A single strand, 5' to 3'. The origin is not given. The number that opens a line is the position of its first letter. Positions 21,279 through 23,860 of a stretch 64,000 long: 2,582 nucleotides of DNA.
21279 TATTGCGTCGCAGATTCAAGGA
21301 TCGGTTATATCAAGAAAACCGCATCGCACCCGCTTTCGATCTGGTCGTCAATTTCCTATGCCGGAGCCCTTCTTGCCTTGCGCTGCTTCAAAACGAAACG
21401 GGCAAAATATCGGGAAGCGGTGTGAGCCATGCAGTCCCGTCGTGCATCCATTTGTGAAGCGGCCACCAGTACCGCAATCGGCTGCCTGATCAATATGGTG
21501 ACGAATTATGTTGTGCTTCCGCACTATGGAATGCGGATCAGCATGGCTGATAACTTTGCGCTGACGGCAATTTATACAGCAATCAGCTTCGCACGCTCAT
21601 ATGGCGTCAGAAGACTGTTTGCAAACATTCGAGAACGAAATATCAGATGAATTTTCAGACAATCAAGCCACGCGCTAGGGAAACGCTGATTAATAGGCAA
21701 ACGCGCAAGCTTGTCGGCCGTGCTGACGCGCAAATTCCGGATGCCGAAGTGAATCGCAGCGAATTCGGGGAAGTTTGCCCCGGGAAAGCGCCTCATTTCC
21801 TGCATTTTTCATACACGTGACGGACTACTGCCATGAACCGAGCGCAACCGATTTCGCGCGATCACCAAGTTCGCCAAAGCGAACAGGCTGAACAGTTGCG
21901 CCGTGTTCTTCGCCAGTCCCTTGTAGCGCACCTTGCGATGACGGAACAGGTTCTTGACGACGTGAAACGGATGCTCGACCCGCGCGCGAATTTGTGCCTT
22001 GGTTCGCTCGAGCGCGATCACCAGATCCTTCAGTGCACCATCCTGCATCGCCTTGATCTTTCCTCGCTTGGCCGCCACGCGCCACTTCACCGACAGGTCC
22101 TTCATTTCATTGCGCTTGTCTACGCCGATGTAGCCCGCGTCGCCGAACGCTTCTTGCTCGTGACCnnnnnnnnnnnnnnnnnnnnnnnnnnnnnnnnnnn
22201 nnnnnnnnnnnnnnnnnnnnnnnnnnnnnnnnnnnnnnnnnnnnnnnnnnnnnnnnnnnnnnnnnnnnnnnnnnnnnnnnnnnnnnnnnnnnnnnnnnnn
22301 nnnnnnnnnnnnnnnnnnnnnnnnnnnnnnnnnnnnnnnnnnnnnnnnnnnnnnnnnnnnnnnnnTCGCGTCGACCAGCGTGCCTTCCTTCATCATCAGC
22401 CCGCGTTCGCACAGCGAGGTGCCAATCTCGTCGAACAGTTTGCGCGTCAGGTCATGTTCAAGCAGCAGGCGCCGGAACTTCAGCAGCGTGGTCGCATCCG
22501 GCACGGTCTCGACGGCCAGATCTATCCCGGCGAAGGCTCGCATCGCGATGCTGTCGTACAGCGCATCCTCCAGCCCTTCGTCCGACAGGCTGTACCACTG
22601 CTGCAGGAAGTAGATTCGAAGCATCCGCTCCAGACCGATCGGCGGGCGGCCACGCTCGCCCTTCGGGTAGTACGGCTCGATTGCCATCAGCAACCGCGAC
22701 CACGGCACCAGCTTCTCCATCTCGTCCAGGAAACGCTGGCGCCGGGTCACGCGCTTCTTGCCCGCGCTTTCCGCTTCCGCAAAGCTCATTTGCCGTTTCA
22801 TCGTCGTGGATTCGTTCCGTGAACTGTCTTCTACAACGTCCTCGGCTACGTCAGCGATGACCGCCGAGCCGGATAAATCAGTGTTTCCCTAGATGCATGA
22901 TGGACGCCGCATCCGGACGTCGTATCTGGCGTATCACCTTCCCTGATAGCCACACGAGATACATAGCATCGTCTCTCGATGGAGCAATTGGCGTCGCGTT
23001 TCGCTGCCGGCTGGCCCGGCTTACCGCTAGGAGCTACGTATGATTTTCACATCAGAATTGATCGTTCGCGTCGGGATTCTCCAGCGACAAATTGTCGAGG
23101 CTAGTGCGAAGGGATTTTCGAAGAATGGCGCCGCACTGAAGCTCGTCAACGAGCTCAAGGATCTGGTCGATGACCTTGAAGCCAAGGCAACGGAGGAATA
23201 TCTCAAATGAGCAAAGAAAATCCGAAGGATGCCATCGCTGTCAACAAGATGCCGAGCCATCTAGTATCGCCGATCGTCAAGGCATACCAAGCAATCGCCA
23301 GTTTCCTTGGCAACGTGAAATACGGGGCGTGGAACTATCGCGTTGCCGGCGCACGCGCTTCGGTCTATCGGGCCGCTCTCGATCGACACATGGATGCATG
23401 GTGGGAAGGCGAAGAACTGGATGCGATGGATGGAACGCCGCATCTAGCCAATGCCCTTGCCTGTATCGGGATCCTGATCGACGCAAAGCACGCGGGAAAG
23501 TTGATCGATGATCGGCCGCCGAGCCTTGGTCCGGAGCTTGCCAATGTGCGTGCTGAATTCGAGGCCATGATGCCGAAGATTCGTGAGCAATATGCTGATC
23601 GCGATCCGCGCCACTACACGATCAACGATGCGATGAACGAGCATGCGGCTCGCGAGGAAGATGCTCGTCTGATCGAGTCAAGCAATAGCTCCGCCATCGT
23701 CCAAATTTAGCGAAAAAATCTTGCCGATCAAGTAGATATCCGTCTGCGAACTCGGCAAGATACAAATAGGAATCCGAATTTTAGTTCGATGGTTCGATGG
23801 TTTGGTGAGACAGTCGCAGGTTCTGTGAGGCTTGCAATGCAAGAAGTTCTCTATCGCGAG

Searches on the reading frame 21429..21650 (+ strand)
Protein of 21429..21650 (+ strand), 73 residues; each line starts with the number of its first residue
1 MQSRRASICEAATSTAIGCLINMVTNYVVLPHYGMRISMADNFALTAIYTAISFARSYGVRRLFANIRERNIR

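Call 52: find_encoding_contigs(protein=window:21429-21650:+, flank=3000, max_places=6)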
Protein window:21429-21650:+ (73 aa): 3 contigs read that carry it; 3 places shown.
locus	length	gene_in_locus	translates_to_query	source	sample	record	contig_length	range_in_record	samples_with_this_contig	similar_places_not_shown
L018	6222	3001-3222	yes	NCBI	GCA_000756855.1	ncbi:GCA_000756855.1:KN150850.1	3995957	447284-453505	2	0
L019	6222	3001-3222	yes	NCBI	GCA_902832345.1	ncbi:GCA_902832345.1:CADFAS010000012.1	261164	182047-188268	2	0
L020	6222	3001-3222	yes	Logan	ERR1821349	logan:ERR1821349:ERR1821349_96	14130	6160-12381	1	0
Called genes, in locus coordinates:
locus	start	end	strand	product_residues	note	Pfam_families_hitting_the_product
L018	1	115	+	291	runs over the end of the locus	PF07120:DUF1376 (weak)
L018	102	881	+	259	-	PF01695:IstB_IS21, PF00308:Bac_DnaA (weak)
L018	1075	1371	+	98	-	-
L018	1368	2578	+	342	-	-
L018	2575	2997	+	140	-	PF14359:DUF4406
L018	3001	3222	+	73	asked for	PF23858:DUF7220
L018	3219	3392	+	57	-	-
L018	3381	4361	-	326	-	PF05598:DUF772, PF01609:DDE_Tnp_1, PF13612:DDE_Tnp_1_3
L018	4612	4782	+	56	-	-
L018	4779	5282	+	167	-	PF18909:dGTP_diPhyd_N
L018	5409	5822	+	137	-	PF05772:NinB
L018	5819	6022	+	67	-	-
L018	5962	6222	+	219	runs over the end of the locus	PF05766:NinG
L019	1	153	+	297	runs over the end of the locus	PF07120:DUF1376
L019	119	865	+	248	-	PF06992:Phage_lambda_P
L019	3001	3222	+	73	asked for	PF23858:DUF7220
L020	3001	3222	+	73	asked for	PF23858:DUF7220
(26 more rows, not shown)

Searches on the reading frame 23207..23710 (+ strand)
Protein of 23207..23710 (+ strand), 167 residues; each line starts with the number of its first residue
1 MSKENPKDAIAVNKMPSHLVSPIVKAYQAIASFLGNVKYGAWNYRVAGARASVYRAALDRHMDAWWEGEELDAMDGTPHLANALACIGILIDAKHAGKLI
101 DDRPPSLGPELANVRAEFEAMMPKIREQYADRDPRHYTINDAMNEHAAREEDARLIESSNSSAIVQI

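Call 53: find_encoding_contigs(protein=window:23207-23710:+, flank=3000, max_places=6)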
Protein window:23207-23710:+ (167 aa): 1 contig read that carries it; 1 place shown.
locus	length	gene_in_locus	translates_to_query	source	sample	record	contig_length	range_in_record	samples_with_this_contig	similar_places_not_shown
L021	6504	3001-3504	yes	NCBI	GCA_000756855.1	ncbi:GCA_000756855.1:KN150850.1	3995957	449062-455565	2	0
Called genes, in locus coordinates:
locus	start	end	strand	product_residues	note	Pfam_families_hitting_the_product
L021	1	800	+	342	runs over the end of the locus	-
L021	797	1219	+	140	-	PF14359:DUF4406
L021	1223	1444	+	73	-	PF23858:DUF7220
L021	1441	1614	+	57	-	-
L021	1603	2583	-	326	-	PF05598:DUF772, PF01609:DDE_Tnp_1, PF13612:DDE_Tnp_1_3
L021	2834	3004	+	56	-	-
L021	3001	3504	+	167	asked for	PF18909:dGTP_diPhyd_N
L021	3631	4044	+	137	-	PF05772:NinB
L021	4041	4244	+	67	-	-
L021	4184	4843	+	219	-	PF05766:NinG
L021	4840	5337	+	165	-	PF18143:HAD_SAK_2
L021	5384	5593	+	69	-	-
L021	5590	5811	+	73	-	-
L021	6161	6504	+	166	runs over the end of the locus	PF27659:CHP02642 (faint)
